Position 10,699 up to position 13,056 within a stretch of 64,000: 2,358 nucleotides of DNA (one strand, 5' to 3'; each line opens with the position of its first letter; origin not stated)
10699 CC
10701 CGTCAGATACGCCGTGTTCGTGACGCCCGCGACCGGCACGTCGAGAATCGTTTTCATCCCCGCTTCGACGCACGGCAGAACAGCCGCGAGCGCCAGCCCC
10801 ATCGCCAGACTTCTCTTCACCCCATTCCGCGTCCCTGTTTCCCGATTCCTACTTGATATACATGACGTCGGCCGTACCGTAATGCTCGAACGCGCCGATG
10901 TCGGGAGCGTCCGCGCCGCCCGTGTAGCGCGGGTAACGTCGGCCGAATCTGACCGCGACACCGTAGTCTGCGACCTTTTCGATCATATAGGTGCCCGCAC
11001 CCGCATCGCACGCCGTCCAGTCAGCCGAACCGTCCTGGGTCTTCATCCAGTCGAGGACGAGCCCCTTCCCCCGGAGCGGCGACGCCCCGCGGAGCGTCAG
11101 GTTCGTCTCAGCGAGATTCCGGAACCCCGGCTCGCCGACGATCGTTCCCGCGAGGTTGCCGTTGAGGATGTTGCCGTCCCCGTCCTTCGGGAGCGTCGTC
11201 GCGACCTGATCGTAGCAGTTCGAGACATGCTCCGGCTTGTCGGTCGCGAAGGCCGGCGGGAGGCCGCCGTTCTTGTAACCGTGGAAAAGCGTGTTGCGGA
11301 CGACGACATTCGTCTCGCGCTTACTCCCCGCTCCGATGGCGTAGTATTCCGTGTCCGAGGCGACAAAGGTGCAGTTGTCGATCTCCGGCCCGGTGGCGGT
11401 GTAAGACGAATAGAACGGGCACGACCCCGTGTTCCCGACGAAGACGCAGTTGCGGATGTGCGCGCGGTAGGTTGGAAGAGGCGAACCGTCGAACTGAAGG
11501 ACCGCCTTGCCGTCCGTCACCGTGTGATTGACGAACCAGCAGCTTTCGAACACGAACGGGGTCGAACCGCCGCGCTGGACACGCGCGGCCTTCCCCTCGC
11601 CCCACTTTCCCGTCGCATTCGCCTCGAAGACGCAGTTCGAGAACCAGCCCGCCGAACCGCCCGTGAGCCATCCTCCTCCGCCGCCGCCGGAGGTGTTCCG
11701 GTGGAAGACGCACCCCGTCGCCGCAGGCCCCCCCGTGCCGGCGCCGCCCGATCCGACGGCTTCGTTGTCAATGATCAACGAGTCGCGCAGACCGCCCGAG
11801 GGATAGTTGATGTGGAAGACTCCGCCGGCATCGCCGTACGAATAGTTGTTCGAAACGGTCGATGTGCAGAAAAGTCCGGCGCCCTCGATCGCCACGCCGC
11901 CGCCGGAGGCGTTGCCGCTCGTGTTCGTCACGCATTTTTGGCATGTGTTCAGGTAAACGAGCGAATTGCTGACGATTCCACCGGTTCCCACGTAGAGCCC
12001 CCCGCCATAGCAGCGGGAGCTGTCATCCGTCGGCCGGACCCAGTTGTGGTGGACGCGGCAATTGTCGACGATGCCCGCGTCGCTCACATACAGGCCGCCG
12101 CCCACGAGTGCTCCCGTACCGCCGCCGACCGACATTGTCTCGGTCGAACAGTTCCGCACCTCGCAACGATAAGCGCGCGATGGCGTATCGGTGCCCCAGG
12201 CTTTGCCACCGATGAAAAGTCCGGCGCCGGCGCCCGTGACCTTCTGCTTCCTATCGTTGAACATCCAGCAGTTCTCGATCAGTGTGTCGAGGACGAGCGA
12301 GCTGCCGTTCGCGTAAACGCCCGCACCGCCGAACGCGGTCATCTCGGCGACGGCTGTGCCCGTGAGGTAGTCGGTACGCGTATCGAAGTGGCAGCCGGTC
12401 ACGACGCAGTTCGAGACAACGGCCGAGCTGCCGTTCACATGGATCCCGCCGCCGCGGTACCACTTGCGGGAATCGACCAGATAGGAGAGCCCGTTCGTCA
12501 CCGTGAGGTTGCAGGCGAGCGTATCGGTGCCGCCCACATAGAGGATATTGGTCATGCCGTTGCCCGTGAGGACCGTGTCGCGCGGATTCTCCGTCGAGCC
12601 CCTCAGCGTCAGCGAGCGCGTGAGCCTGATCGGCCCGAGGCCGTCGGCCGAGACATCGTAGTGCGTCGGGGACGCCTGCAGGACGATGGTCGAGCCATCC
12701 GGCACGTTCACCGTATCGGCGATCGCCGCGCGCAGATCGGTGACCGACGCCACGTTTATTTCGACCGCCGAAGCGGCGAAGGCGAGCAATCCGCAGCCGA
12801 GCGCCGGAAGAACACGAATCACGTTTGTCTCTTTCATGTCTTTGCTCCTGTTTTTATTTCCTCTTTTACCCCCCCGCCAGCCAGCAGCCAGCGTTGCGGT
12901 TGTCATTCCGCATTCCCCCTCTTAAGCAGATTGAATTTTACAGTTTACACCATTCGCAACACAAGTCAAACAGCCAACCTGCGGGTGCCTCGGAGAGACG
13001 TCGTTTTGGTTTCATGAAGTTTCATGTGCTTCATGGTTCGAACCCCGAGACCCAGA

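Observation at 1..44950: Five-member family of giant GH42-architecture secreted proteins, four next to Pmp-repeat beta-helix proteins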

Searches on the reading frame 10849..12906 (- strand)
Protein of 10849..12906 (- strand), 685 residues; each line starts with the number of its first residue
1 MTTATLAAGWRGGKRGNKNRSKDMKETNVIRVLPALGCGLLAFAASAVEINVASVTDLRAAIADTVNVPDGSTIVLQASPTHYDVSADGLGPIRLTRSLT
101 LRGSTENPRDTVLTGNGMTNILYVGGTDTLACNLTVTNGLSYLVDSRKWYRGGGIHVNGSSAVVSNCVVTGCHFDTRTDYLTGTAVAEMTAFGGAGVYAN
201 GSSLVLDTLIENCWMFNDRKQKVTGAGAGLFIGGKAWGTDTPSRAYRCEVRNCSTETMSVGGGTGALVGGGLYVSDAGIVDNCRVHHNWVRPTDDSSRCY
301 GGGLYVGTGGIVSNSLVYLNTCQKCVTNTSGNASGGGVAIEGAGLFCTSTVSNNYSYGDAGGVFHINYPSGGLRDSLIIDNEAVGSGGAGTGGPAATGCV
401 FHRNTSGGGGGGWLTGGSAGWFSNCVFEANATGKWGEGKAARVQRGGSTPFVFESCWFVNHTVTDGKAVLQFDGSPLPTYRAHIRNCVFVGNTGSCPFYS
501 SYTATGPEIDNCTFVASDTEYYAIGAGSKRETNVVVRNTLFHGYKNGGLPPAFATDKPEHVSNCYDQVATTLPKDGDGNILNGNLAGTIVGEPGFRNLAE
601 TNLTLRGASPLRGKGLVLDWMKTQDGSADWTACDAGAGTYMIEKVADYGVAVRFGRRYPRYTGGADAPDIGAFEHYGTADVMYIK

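Call 4: search_protein_families(library=pfam, proteins=[window:10849-12906:-], max_evalue=0.01)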
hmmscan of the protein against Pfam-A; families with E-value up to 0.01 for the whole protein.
window:10849-12906:- (685 aa): 0 families

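Call 9: search_protein_families(library=ncbifam, proteins=[window:10849-12906:-], max_evalue=0.1)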
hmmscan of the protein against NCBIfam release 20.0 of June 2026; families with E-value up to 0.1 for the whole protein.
window:10849-12906:- (685 aa): 0 families

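Call 78: search_protein_families(library=pfam, proteins=[window:10849-12906:-], max_evalue=10)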
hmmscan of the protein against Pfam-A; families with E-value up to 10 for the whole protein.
window:10849-12906:- (685 aa): 1 family
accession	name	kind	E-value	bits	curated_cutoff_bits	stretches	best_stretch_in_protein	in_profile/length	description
PF02495.22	TGBp3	-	1.6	8.9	27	1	155-171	29-45/59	Triple gene block 3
